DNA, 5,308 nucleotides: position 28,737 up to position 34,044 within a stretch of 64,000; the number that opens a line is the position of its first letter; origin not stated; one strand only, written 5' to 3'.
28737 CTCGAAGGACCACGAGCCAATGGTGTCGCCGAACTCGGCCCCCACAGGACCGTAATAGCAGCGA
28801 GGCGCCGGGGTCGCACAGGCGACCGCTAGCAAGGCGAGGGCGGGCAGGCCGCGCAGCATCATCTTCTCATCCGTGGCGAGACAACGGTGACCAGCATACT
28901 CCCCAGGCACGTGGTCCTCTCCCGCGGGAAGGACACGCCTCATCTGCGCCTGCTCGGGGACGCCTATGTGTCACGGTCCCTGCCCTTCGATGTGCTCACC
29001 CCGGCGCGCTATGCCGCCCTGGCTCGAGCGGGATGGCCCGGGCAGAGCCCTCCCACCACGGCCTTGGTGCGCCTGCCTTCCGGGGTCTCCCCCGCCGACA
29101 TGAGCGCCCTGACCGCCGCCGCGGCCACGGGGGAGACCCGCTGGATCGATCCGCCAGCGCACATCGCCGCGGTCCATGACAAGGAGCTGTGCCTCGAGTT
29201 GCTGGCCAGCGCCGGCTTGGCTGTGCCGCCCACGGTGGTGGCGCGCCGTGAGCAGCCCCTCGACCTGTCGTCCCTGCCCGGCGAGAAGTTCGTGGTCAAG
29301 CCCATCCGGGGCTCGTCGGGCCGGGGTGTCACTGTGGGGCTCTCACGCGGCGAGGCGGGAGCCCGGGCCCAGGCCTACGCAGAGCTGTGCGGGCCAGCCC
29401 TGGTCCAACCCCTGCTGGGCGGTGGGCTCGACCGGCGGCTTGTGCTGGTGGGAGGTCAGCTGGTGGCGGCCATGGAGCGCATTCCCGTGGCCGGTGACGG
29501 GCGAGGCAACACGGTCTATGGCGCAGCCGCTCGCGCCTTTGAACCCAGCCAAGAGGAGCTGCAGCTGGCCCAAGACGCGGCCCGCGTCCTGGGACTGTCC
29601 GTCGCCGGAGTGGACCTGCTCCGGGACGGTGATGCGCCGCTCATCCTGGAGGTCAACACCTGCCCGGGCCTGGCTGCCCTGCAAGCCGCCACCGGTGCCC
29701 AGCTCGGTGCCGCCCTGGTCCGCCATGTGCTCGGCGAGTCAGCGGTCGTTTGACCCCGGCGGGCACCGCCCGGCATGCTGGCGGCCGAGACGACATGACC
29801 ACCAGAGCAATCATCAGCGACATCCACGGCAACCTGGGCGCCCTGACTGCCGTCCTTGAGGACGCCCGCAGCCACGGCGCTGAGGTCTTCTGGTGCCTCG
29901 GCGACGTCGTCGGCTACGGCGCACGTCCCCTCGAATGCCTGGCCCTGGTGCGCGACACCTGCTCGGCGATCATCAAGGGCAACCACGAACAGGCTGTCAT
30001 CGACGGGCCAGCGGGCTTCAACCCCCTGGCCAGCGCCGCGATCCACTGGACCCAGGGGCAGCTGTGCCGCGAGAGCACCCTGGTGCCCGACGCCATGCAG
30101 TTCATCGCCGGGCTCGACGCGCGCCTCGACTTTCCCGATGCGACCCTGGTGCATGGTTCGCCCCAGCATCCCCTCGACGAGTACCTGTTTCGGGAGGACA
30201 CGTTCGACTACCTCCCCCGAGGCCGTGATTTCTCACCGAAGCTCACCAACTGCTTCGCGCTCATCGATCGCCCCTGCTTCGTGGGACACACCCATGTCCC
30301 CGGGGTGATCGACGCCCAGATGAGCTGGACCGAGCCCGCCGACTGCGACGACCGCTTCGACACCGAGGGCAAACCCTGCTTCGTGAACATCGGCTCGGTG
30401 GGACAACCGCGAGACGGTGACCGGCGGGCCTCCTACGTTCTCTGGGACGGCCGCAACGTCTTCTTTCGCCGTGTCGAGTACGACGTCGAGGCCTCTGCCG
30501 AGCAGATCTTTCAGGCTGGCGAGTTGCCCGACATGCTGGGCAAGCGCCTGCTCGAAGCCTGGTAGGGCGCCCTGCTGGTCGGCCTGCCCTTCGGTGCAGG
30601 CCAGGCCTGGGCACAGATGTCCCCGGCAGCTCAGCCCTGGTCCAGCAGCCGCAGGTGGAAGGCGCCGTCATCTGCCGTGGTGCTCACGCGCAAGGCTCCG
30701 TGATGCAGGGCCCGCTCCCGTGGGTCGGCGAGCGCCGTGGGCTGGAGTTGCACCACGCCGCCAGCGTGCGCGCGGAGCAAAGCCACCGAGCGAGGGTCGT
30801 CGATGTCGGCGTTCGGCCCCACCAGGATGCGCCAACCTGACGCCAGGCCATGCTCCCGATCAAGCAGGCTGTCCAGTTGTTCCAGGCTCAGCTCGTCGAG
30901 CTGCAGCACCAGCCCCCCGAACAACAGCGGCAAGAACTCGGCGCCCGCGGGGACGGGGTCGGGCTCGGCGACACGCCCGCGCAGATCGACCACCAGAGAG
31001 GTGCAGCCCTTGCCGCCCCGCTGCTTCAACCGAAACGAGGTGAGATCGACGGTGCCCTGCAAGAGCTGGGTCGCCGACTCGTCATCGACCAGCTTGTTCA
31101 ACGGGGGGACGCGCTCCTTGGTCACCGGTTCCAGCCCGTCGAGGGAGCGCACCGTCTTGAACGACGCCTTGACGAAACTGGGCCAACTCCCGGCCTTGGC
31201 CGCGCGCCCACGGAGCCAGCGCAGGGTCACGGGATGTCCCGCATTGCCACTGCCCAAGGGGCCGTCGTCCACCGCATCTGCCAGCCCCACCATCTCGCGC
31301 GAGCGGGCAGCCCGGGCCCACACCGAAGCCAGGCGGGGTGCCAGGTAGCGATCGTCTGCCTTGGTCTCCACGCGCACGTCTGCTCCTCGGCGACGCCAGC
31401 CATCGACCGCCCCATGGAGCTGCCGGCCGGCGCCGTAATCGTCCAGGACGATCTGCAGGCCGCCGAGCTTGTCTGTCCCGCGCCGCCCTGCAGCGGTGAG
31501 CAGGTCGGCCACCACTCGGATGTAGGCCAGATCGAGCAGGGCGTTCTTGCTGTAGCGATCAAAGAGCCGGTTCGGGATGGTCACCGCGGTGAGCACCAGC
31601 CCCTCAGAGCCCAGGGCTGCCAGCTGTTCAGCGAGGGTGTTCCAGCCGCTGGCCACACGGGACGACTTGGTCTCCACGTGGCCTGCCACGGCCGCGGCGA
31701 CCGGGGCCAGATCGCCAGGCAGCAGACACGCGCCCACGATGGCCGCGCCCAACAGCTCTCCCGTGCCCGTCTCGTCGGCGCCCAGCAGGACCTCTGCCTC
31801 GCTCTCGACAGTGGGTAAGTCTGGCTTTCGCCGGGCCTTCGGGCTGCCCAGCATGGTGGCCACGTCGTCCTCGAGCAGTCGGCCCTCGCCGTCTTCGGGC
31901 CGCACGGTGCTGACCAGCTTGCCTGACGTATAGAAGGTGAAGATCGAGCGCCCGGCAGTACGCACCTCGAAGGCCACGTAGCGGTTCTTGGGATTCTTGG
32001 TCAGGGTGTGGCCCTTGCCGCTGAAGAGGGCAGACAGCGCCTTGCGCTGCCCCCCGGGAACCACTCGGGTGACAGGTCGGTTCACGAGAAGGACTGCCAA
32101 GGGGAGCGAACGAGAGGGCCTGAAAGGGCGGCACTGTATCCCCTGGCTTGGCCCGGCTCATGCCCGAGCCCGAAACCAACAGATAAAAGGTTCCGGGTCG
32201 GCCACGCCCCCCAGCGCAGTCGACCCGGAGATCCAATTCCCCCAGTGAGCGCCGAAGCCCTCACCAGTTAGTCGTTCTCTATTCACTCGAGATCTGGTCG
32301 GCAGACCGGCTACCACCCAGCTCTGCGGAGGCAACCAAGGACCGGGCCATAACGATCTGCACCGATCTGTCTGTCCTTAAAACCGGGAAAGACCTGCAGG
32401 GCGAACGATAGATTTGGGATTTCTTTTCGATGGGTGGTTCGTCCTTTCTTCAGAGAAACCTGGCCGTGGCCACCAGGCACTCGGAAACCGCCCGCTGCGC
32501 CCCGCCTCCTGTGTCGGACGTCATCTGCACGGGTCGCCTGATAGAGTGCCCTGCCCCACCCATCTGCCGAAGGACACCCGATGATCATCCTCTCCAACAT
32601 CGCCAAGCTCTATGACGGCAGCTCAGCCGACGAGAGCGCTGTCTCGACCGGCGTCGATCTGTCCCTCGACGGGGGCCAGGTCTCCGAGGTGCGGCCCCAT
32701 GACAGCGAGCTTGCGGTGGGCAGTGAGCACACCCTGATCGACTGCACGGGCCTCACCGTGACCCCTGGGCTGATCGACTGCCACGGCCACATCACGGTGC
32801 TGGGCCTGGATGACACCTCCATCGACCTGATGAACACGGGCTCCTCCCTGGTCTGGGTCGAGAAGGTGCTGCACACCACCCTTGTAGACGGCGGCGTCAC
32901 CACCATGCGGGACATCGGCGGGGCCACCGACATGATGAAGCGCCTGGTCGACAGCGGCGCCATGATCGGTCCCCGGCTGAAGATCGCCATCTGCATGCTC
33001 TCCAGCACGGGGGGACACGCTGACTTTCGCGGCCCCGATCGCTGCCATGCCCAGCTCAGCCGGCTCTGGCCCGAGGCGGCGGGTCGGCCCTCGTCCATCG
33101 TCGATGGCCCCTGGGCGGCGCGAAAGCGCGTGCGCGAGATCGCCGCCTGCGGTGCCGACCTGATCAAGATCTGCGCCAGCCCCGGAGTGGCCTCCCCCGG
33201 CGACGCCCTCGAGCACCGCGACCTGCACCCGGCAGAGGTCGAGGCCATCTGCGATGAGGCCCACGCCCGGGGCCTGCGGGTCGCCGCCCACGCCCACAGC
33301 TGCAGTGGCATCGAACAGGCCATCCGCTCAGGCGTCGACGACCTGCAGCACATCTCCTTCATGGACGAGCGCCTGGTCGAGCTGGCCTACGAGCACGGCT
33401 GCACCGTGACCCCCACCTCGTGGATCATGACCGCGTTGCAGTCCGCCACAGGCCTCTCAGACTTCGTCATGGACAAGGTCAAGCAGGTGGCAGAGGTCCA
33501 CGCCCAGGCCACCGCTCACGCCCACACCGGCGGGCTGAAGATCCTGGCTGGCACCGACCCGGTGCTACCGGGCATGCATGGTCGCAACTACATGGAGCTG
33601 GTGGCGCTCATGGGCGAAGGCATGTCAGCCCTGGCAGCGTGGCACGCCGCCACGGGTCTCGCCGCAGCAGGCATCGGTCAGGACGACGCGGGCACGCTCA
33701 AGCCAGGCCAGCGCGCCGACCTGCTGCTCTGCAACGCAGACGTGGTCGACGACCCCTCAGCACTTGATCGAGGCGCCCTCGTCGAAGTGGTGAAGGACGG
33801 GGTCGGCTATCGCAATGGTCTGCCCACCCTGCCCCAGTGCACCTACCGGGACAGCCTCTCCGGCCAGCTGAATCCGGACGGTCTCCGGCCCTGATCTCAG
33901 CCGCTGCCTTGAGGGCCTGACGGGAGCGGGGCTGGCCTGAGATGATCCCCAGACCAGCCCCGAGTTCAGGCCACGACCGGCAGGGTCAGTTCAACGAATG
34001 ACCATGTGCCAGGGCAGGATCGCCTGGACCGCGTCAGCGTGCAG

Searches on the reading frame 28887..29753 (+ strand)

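Call 72: search_protein_families(library=pfam, proteins=[window:28887-29753:+], max_evalue=0.001)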
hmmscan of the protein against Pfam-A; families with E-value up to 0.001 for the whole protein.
window:28887-29753:+ (288 aa): 4 families
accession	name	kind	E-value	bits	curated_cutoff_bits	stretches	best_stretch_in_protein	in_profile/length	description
PF08443.16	RimK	-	2.3e-22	80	21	1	97-279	2-186/188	RimK-like ATP-grasp domain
PF14397.11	ATPgrasp_ST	-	1.5e-11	44.5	31.4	2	87-158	10-86/278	Sugar-transfer associated ATP-grasp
PF02955.21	GSH-S_ATP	-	2e-11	44.1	23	1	112-257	11-160/175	Prokaryotic glutathione synthetase, ATP-grasp domain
PF02655.19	ATP-grasp_3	-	1.6e-07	32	23.2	1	97-258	2-155/160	ATP-grasp domain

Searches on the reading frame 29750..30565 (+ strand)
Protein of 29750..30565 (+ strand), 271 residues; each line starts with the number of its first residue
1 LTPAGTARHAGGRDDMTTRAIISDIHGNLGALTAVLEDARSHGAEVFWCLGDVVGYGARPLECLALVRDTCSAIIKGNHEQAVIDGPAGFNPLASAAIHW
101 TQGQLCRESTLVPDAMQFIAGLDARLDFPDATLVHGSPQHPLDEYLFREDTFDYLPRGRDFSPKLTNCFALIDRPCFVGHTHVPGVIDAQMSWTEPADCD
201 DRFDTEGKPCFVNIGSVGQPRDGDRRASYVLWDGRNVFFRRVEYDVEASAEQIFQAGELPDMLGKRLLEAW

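Call 72: search_protein_families(library=pfam, proteins=[window:29750-30565:+], max_evalue=0.001)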
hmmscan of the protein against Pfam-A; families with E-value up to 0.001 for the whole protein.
window:29750-30565:+ (271 aa): 2 families
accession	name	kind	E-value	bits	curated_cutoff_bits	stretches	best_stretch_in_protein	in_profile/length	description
PF12850.12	Metallophos_2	-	1.4e-12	48.3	27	1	20-233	4-150/154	Calcineurin-like phosphoesterase superfamily domain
PF00149.33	Metallophos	-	8.1e-12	46.4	21.5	1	20-184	4-191/191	Calcineurin-like phosphoesterase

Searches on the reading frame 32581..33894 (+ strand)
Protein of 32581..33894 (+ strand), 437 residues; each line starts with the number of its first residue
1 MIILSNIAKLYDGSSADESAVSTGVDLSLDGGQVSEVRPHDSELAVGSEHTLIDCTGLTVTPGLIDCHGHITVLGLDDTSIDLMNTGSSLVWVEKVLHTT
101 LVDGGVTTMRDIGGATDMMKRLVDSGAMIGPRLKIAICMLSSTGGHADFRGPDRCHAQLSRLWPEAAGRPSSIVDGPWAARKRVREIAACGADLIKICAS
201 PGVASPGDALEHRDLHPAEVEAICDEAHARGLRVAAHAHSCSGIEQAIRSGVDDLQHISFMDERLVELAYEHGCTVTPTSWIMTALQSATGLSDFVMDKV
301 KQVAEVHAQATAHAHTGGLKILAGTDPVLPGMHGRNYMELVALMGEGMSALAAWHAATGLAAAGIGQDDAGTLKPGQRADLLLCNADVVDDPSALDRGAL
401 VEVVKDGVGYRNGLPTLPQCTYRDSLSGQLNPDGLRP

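Call 5: search_protein_families(library=pfam, proteins=[window:32581-33894:+], max_evalue=0.01)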
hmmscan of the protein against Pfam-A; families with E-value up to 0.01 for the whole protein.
window:32581-33894:+ (437 aa): 3 families
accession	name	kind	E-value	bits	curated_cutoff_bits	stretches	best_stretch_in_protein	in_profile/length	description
PF01979.26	Amidohydro_1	-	4.2e-29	102.3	25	1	59-394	1-328/345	Amidohydrolase family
PF07969.17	Amidohydro_3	-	7.6e-15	55.8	29.7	2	213-407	257-468/472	Amidohydrolase family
PF22079.1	HopBA1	-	0.0014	18.9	27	1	244-366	27-139/193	Type III effector protein HopBA1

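Call 6: search_protein_families(library=ncbifam, proteins=[window:32581-33894:+], max_evalue=0.01)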
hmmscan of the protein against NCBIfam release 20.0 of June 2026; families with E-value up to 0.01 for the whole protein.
window:32581-33894:+ (437 aa): 28 families (the best 25 are shown)
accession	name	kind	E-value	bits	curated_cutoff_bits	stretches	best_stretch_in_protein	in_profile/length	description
NF051886.1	XaaProDiPepCaul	equivalog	1.9e-63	214.8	500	1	29-408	23-395/398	Xaa-Pro dipeptidase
TIGR01224.1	hutI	equivalog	4.4e-11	42.2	298.15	2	28-72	7-50/377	imidazolonepropionase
NF006689.0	PRK09237.1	equivalog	1.3e-10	40.4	371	1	17-118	14-106/383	amidohydrolase/deacetylase family metallohydrolase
NF006055.0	PRK08203.1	equivalog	9.1e-07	27.8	532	0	344-390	350-396/455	8-oxoguanine deaminase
NF011990.0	PRK15446.2-6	subfamily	5.3e-06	25.4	233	1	21-109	16-100/390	alpha-D-ribose 1-methylphosphonate 5-triphosphate diphosphatase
NF005759.0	PRK07583.1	equivalog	5.3e-06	25.4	403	0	22-71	38-84/438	cytosine deaminase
TIGR02318.1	phosphono_phnM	equivalog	6e-06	25.4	390.55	0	344-386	316-358/376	phosphonate metabolism protein PhnM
TIGR02033.1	D-hydantoinase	equivalog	6.9e-06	25.3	393.25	1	23-89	15-78/454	dihydropyrimidinase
NF011987.0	PRK15446.2-3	subfamily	1.6e-05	23.9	253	0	27-69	20-67/395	alpha-D-ribose 1-methylphosphonate 5-triphosphate diphosphatase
TIGR03178.1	allantoinase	equivalog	2.5e-05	23.3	357.85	1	25-75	18-64/441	allantoinase AllB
NF004636.0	PRK05985.1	subfamily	6.7e-05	21.9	408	0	24-71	17-61/398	amidohydrolase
NF006681.0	PRK09229.1-2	equivalog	8.3e-05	21.5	362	0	349-388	351-390/451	formimidoylglutamate deiminase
NF006558.0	PRK09059.1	equivalog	8.9e-05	21.2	645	0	26-75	24-73/430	dihydroorotase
NF011985.0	PRK15446.2-1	equivalog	0.0001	21.3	656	0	345-401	315-366/397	alpha-D-ribose 1-methylphosphonate 5-triphosphate diphosphatase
NF009060.0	PRK12394.1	equivalog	0.00011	21.2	442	1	45-77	39-71/381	metallo-dependent hydrolase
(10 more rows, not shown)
